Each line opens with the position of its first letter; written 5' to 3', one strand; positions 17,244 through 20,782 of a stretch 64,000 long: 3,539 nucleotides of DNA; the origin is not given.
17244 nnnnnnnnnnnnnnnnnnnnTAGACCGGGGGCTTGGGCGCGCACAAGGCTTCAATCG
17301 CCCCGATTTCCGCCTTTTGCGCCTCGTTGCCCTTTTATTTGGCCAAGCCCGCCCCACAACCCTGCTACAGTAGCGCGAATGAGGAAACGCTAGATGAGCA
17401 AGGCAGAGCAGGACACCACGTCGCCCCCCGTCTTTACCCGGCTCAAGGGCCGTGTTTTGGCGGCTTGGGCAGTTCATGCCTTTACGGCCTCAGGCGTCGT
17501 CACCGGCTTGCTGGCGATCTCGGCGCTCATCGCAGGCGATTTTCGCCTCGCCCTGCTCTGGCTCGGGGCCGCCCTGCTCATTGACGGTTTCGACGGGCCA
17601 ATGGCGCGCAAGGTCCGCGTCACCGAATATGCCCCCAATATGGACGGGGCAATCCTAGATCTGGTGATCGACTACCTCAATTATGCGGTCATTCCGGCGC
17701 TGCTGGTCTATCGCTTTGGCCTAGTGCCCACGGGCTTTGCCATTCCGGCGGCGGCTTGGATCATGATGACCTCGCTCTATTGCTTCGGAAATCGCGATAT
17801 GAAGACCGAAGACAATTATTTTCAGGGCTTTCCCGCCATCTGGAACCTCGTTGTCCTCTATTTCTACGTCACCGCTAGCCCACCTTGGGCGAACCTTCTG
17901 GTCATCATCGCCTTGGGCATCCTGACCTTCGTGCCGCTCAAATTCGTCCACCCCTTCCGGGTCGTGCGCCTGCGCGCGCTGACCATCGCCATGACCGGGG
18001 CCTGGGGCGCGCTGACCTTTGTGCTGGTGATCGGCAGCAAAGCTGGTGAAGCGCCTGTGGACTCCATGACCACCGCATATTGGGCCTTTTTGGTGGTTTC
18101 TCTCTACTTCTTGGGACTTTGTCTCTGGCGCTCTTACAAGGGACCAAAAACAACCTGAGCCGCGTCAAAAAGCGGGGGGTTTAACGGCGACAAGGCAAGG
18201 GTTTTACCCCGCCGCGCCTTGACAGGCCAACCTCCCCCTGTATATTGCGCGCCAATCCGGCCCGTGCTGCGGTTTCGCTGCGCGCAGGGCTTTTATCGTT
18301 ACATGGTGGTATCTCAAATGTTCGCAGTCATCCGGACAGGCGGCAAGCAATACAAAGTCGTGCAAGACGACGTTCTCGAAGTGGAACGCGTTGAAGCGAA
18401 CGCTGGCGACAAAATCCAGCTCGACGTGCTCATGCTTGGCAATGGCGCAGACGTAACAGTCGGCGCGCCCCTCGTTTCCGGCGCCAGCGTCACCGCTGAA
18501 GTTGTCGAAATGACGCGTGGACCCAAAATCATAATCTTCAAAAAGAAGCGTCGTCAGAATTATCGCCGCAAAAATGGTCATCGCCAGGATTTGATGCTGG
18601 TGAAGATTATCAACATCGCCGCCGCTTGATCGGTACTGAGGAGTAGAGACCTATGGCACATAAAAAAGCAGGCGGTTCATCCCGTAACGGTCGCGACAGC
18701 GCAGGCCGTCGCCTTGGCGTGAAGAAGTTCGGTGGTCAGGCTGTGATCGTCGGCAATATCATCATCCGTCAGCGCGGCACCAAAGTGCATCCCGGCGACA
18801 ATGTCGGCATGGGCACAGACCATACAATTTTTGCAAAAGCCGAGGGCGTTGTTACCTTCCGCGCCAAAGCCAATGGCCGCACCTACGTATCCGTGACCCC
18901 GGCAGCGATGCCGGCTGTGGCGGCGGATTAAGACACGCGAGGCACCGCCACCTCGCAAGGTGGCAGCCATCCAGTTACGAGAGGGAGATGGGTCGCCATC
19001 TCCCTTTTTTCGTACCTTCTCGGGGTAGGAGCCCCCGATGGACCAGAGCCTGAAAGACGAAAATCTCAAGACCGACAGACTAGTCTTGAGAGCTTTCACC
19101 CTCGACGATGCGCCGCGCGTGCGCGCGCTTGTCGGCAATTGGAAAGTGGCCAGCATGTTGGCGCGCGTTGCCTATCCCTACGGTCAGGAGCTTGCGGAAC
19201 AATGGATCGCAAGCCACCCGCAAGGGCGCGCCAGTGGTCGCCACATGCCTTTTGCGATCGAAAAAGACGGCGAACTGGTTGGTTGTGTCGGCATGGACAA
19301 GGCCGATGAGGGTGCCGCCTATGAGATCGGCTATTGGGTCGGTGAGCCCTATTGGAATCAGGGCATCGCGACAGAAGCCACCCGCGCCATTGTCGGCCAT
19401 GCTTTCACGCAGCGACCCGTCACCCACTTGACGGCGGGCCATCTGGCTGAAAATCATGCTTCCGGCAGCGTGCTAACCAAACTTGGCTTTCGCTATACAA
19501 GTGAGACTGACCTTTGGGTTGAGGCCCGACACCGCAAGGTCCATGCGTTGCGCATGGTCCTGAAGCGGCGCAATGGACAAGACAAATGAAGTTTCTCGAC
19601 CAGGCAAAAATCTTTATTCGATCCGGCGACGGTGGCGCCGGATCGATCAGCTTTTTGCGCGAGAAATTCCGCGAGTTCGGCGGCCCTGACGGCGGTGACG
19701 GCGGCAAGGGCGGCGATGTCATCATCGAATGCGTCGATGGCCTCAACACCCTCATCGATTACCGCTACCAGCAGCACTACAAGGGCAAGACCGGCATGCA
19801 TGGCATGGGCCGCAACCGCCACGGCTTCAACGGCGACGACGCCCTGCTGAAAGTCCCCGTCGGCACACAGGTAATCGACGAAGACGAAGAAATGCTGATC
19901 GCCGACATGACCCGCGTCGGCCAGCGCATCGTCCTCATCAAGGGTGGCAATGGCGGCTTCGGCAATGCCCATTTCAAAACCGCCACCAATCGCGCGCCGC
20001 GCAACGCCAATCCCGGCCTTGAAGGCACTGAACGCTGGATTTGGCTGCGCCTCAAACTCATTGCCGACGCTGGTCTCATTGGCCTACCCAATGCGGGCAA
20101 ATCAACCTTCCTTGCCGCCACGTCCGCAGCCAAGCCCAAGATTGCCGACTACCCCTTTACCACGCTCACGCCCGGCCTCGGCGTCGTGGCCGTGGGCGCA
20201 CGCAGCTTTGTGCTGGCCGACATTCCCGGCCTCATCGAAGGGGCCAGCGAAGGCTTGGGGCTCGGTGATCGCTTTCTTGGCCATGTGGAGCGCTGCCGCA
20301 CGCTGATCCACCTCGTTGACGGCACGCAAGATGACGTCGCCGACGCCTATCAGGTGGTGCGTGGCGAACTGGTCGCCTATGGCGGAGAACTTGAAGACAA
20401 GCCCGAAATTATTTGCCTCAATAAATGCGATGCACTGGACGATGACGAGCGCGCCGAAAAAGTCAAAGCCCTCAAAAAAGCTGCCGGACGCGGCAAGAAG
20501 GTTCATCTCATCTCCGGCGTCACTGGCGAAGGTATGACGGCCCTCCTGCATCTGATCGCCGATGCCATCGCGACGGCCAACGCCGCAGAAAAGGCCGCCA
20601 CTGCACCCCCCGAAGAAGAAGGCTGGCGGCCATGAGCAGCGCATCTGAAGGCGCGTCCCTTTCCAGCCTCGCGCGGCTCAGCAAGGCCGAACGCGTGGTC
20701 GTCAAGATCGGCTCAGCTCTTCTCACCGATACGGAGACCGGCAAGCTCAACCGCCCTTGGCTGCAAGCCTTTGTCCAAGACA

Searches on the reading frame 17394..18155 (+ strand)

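Call 7: search_protein_families(library=pfam, proteins=[window:17394-18155:+], max_evalue=0.01)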
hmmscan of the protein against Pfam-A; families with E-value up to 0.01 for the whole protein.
window:17394-18155:+ (254 aa): 1 family
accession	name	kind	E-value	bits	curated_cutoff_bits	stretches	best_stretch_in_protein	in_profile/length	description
PF01066.26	CDP-OH_P_transf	-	1.9e-05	25.6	22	1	32-175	9-148/152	CDP-alcohol phosphatidyltransferase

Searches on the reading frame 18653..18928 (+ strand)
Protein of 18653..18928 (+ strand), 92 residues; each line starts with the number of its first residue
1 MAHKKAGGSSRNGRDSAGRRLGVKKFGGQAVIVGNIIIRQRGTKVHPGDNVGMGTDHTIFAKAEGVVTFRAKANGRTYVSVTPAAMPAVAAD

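Call 7: search_protein_families(library=pfam, proteins=[window:18653-18928:+], max_evalue=0.01)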
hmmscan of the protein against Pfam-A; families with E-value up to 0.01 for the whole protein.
window:18653-18928:+ (92 aa): 1 family
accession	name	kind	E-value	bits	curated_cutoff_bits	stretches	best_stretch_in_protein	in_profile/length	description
PF01016.24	Ribosomal_L27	-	5.9e-38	129.2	20.5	1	2-81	1-79/79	Ribosomal L27 protein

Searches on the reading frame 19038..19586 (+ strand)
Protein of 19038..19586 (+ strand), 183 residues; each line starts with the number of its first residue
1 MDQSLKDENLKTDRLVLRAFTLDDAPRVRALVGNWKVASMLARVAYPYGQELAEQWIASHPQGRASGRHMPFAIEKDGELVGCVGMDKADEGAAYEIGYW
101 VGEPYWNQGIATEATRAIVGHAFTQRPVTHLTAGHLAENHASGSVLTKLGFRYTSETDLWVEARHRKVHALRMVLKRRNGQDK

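Call 7: search_protein_families(library=pfam, proteins=[window:19038-19586:+], max_evalue=0.01)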
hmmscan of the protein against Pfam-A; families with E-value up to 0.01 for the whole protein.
window:19038-19586:+ (183 aa): 4 families
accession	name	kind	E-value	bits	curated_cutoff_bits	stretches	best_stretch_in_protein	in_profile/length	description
PF13302.13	Acetyltransf_3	-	4.9e-31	108.7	25.4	1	14-152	1-138/138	Acetyltransferase (GNAT) domain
PF00583.31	Acetyltransf_1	-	3.3e-13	50.4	20.7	1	64-151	28-116/116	Acetyltransferase (GNAT) family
PF13420.13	Acetyltransf_4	-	1.4e-07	32.1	24.3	1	17-155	1-138/155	Acetyltransferase (GNAT) domain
PF13508.13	Acetyltransf_7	-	0.00012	22.9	27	1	72-152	6-83/84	Acetyltransferase (GNAT) domain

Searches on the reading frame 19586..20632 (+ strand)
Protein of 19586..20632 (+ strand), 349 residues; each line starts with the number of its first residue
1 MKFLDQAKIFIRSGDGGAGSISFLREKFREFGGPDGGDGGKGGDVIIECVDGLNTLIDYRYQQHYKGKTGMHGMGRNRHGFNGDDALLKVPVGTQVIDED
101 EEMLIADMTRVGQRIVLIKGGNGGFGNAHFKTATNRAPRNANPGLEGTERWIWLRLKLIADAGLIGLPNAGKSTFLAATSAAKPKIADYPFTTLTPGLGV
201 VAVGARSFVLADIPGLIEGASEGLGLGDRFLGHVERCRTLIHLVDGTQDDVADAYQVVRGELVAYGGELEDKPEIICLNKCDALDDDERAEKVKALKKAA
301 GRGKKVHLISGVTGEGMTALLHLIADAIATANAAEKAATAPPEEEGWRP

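Call 7: search_protein_families(library=pfam, proteins=[window:19586-20632:+], max_evalue=0.01)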
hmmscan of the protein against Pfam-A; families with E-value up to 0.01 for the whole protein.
window:19586-20632:+ (349 aa): 5 families
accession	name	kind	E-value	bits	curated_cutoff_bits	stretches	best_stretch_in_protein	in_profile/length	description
PF01018.28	GTP1_OBG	-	3.4e-59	199.3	27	1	5-158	2-155/155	GTP1/OBG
PF01926.29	MMR_HSR1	-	2.7e-22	79.5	21.9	1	162-280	2-113/113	50S ribosome-binding GTPase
PF02421.24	FeoB_N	-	2.1e-08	34.3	27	1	163-322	4-154/156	Ferrous iron transport protein B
PF00009.33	GTP_EFTU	-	0.00095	19.2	26.5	1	272-328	122-186/188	Elongation factor Tu GTP binding domain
PF03193.22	RsgA_GTPase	-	0.0073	16.6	30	0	273-328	55-108/174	RsgA GTPase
